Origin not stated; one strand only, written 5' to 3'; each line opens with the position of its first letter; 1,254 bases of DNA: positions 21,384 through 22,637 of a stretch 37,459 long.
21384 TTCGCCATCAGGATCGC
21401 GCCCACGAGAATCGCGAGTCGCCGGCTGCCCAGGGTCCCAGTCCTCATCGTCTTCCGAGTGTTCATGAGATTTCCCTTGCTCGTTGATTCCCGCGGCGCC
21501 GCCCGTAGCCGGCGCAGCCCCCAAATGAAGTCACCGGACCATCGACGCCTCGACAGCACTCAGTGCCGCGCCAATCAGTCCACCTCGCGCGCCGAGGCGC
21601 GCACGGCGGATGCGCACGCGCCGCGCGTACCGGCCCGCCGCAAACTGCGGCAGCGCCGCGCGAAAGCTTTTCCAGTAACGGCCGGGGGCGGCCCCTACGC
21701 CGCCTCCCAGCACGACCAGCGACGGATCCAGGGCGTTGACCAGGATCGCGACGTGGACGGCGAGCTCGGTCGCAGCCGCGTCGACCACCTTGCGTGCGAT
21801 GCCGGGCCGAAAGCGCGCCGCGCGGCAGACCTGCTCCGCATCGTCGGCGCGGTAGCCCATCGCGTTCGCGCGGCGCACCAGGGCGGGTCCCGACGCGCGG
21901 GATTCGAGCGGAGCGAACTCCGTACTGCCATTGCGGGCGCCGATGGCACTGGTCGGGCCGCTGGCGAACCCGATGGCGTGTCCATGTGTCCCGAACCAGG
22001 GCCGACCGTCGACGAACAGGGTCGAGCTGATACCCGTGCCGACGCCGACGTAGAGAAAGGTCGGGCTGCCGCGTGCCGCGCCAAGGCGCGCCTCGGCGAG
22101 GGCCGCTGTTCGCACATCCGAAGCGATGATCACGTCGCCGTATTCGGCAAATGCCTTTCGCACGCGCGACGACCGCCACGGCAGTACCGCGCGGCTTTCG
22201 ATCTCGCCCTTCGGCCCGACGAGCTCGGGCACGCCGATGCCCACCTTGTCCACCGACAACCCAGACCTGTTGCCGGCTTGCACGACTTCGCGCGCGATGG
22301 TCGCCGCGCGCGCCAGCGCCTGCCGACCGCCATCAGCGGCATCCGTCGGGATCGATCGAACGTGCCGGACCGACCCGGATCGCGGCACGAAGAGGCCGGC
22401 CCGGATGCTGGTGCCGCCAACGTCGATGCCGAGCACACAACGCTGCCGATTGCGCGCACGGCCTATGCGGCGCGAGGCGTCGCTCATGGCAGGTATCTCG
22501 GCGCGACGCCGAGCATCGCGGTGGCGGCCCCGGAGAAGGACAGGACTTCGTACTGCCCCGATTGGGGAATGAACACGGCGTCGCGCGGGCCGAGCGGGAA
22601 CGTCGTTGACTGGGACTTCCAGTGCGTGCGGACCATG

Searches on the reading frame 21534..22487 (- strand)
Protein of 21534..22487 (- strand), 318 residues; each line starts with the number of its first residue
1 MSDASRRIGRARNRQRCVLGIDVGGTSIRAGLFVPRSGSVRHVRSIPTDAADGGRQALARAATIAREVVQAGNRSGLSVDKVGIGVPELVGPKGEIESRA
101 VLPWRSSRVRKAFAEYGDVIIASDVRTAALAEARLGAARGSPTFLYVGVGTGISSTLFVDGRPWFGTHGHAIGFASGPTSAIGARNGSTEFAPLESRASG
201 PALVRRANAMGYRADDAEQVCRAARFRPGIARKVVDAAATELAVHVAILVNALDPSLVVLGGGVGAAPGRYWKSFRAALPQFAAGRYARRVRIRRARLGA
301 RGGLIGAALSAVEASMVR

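Call 10: search_protein_families(library=pfam, proteins=[window:21534-22487:-])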
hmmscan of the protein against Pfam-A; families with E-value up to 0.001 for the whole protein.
window:21534-22487:- (318 aa): 1 family
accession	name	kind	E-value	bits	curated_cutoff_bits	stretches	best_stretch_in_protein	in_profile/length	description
PF00480.26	ROK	-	2.9e-32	112.8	22.9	1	19-309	2-289/294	ROK family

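Call 31: search_solved_structures(query=window:21534-22487:-, max_evalue=0.00001)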
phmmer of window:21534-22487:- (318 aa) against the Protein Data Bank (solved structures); distinct sequences matched with E-value up to 0.00001: 18.
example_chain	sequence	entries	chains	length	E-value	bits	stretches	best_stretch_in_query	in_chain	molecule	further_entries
3vov_A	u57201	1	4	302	5.3e-27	98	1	18-311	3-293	Glucokinase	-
2qm1_A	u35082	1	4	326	1.7e-16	63.5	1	16-315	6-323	Glucokinase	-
5nck_A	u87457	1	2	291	4.4e-12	49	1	18-312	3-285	N-acetylmannosamine kinase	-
3r8e_A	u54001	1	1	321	4.8e-11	45.6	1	15-313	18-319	Hypothetical sugar kinase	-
3vgk_A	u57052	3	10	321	2.2e-10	43.5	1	18-309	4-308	Glucokinase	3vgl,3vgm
6jdo_A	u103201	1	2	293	4.2e-10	42.5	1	16-309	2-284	N-acetylmannosamine kinase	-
6jda_A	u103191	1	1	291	4.3e-10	42.5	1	16-309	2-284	N-acetylmannosamine kinase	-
6jdh_A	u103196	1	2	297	4.4e-10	42.5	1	16-309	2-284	N-acetylmannosamine kinase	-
6jdc_A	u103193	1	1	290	5.2e-10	42.2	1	16-309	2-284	N-acetylmannosamine kinase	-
6jdb_A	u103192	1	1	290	8.9e-10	41.5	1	16-309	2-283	N-acetylmannosamine kinase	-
2ap1_A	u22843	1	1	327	1.3e-08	37.7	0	18-167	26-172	putative regulator protein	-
1woq_A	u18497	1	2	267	1.4e-08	37.5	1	14-162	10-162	Inorganic polyphosphate/ATP-glucomannokinase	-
2yhw_A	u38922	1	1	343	2.3e-07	33.6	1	18-264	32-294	BIFUNCTIONAL UDP-N-ACETYLGLUCOSAMINE 2-EPIMERASE/N-ACETYLMANNOSAMINE KINASE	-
3eo3_A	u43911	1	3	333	2.5e-07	33.5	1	18-264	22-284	Bifunctional UDP-N-acetylglucosamine 2-epimerase/N-acetylmannosamine kinase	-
1z05_A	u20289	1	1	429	2.8e-07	33.3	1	118-309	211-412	transcriptional regulator, ROK family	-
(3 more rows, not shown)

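Call 32: search_protein_families(library=ncbifam, proteins=[window:21534-22487:-], max_evalue=0.01)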
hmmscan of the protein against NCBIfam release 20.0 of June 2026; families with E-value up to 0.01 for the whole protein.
window:21534-22487:- (318 aa): 12 families
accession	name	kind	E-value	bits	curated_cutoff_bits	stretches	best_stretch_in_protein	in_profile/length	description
TIGR00744.1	ROK_glcA_fam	subfamily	1.2e-26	93.8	260.35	1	19-309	1-306/318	ROK family glucokinase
NF007251.0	PRK09698.1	equivalog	3.2e-22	79.2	253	1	13-313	3-298/304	allose kinase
NF007108.0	PRK09557.1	equivalog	1.6e-18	67.1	443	1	19-308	4-297/303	fructokinase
NF003461.0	PRK05082.1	subfamily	8.4e-18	64.7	283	1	18-312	3-287/291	N-acetylmannosamine kinase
NF009835.0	PRK13310.1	equivalog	2.2e-15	56.8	380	1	19-310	3-299/303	N-acetylglucosamine kinase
NF047821.1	NactlManKinNanK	equivalog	1.1e-14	54.6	450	1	18-311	3-286/288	N-acetylmannosamine kinase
NF047937.1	TransRegNagC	equivalog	3e-14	53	650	1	81-309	142-382/399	DNA-binding transcriptional regulator NagC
NF045551.1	GK_Pyrobac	equivalog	1.9e-10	40.5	500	1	18-313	2-282/294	ATP-dependent glucokinase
NF045942.1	PolPhglucPhase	equivalog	2e-10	40.8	250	1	19-162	3-144/242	polyphosphate--glucose phosphotransferase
NF049930.1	TransRegMlc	equivalog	7.6e-10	38.6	530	1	119-309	189-388/405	sugar metabolism global transcriptional regulator Mlc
NF042998.1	bglucokin_BglK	equivalog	1.7e-09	37.4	550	1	21-308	6-282/291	beta-glucoside kinase BglK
NF009836.0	PRK13311.1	equivalog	0.00026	20.3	551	1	19-162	3-143/256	N-acetyl-D-glucosamine kinase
